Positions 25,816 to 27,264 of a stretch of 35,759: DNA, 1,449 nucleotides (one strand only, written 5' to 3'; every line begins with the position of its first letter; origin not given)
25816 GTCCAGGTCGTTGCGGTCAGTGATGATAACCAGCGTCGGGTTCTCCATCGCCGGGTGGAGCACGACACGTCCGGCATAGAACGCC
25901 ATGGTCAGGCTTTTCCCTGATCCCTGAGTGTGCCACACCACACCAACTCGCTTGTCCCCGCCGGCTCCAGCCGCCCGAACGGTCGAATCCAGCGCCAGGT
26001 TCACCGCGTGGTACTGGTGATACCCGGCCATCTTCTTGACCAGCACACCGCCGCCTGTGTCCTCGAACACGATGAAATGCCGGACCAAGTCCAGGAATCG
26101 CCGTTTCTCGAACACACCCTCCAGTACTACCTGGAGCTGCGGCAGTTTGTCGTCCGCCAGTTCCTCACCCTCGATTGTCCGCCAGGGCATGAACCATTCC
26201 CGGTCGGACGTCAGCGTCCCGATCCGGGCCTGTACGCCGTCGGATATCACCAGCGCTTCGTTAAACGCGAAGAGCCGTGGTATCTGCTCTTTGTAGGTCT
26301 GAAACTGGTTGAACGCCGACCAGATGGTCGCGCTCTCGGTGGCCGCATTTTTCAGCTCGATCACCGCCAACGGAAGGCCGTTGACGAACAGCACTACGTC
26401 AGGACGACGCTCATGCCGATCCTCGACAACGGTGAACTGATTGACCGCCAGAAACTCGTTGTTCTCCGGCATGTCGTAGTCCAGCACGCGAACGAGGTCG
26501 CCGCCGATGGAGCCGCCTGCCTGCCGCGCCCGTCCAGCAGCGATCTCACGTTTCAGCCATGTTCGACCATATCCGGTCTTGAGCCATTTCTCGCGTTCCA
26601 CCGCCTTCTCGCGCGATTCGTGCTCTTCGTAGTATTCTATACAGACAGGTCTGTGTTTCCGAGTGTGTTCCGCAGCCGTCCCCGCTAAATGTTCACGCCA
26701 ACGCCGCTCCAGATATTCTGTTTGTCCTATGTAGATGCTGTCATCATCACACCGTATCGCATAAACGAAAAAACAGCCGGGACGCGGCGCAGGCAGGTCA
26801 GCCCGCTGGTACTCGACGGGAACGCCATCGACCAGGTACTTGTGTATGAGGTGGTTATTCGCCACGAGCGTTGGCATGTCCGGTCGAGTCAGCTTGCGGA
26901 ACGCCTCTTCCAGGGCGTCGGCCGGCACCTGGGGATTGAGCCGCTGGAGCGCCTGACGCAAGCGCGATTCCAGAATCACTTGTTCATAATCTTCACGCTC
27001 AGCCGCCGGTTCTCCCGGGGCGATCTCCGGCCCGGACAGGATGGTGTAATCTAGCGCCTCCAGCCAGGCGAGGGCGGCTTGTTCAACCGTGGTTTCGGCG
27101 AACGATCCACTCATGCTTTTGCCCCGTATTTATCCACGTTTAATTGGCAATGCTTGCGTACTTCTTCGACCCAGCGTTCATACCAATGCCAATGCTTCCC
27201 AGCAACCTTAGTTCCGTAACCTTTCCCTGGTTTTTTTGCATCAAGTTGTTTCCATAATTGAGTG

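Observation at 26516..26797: A complete GIY-YIG nuclease domain inserted in frame into hsdR, bounded by the palindrome ends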

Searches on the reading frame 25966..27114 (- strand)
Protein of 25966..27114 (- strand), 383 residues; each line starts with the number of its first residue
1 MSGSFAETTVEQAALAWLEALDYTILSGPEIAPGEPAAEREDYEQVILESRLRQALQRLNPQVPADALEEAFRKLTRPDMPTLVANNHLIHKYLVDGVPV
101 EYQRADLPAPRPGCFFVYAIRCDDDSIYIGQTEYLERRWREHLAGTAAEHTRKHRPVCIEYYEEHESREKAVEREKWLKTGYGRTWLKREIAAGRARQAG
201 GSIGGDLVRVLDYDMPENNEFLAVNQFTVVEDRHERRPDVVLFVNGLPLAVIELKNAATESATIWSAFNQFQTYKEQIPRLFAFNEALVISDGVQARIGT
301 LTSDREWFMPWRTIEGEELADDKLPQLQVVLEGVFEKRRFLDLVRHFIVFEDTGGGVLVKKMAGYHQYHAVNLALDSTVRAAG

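Call 11: find_homologous_proteins(query=window:25966-27114:-, max_evalue=0.00001)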
Query seq(383 aa) (383 aa): 3915 proteins with E <= 0.00001 among 8000 candidates; the best 120 are listed.
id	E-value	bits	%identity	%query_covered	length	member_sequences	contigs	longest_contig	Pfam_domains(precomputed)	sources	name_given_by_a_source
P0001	1.0e-163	563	93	49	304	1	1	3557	PF04313.21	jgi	-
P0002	5.2e-163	560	93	49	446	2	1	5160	PF04313.21,PF18766.8,PF04851.22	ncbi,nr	ncbi:MAG TPA: type I restriction endonuclease subunit R, partial [Candidatus Acetothermia bacterium]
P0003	2.2e-155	535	89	48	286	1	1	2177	PF04313.21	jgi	jgi:type I restriction enzyme R subunit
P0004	2.9e-152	525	87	49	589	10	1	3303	PF04313.21,PF18766.8,PF04851.22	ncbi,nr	ncbi:MAG TPA: type I restriction endonuclease subunit R, partial [Bacillota bacterium]|nr:type I res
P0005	5.7e-152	524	89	48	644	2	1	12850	PF04313.21,PF18766.8,PF04851.22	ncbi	ncbi:MAG: type I restriction endonuclease subunit R [Candidatus Zixiibacteriota bacterium]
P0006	2.2e-151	522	87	48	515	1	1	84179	PF04313.21,PF18766.8,PF04851.22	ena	-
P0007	6.9e-151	520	86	49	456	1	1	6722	PF00270.36,PF04313.21,PF18766.8,PF04851.22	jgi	jgi:type I restriction enzyme, R subunit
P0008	3.2e-150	518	88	48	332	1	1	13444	PF04313.21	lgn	-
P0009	9.1e-150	517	90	49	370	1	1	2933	PF04313.21,PF18766.8,PF04851.22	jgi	-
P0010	1.2e-149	516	85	48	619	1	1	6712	PF04313.21,PF18766.8,PF04851.22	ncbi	-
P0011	1.4e-149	516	87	49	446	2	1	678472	PF00270.36,PF04313.21,PF18766.8,PF04851.22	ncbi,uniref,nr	ncbi:type I restriction endonuclease subunit R [Aminiphilus circumscriptus]|uniref:type I restrictio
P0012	3.4e-149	515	86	48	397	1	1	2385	PF04313.21,PF18766.8,PF04851.22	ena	-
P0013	4.9e-149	514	77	75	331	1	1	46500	PF04313.21,PF01541.31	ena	-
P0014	1.8e-148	512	83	49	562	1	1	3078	PF04313.21,PF18766.8,PF04851.22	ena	-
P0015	4.9e-148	511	89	48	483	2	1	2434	PF00270.36,PF04313.21,PF18766.8,PF04851.22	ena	-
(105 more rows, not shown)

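Call 16: find_encoding_contigs(protein=P0002, flank=3000, max_places=2)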
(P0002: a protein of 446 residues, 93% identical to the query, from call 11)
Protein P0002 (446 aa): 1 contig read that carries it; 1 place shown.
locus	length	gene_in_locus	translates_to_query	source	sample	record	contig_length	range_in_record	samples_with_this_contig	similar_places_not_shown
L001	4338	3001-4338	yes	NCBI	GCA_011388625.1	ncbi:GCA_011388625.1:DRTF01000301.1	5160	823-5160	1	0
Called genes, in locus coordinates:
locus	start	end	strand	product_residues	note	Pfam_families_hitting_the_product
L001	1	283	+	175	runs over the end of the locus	PF10543:ORF6N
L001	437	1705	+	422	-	PF01420:Methylase_S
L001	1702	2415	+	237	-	PF12686:DUF3800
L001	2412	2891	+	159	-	-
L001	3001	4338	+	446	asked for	PF04313:HSDR_N, PF04851:ResIII, PF18766:SWI2_SNF2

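Call 17: find_encoding_contigs(protein=P0013, flank=8000, max_places=2)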
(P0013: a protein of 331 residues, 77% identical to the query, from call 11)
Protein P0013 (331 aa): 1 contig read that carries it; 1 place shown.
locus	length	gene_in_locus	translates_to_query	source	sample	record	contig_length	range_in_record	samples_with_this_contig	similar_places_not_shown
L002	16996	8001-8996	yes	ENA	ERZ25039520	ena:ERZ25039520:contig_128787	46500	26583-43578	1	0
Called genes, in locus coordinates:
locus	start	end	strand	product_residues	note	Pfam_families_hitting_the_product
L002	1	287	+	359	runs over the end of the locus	PF01041:DegT_DnrJ_EryC1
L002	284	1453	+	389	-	PF00953:Glycos_transf_4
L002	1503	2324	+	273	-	PF01008:IF-2B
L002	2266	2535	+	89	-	PF01008:IF-2B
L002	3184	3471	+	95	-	PF12161:HsdM_N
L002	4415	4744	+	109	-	PF02384:N6_Mtase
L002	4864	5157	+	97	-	-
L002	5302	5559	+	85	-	-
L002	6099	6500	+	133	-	PF19614:DUF6119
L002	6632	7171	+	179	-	PF19614:DUF6119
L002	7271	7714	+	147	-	PF19614:DUF6119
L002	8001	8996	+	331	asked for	PF01541:GIY-YIG, PF04313:HSDR_N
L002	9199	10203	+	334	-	PF04851:ResIII, PF18766:SWI2_SNF2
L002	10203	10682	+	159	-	PF11867:T1RH-like_C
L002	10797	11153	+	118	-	PF11867:T1RH-like_C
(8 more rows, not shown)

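Call 69: predict_structure(alignment_id=A1)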
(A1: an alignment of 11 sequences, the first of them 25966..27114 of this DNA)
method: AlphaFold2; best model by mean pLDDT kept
length: 383 residues; sequences in the alignment: 11
mean_pLDDT: 39.2   pTM: 0.30
mean pLDDT of the five models: 39.2, 38.8, 37.5, 37.4, 33.9
residues with pLDDT >= 90: 0; 70-90: 28; 50-70: 54; < 50: 301
segments of 3 or more residues with pLDDT < 50: 1-48, 58-60, 74-113, 142-156, 196-383
pLDDT, mean of each block of 10 residues (from residue 1): 30 44 34 39 46 49 51 47 42 38 40 58 62 57 43 47 73 83 78 48 23 28 29 30 35 31 33 32 22 21 22 23 25 26 26 25 27 26 25
secondary structure, 60 per line:
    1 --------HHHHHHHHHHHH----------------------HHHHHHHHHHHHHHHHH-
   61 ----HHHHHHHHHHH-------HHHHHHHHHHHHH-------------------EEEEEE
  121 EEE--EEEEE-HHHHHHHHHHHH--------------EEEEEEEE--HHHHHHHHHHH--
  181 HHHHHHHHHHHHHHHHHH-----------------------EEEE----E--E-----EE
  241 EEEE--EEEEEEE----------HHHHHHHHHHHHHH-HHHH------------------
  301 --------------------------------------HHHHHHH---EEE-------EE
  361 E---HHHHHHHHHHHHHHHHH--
elements in order: H9-20 H43-59 H65-75 H83-95 E115-123 E126-130 H132-143 E158-165 H168-178 H181-198 E222-225 E239-244 E247-253 H264-277 H279-282 H339-345 E349-351 E359-361 H365-381
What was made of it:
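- The AlphaFold2 model of its N-terminal region was unusable (call 69).
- Tried and rejected: Mean pLDDT was 39, so the model is unusable (call 69).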

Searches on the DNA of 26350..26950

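Call 86: search_rna_families(source=window, start=26350, end=26950, threshold=evalue, max_evalue=1)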
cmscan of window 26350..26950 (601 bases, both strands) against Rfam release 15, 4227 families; matches with E-value up to 1: 1.
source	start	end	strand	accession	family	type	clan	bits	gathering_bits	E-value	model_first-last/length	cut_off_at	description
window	26424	26476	+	RF00221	SNORD43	Gene; snRNA; snoRNA; CD-box;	CL00059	17.3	45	0.85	1-64/64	no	Small nucleolar RNA SNORD43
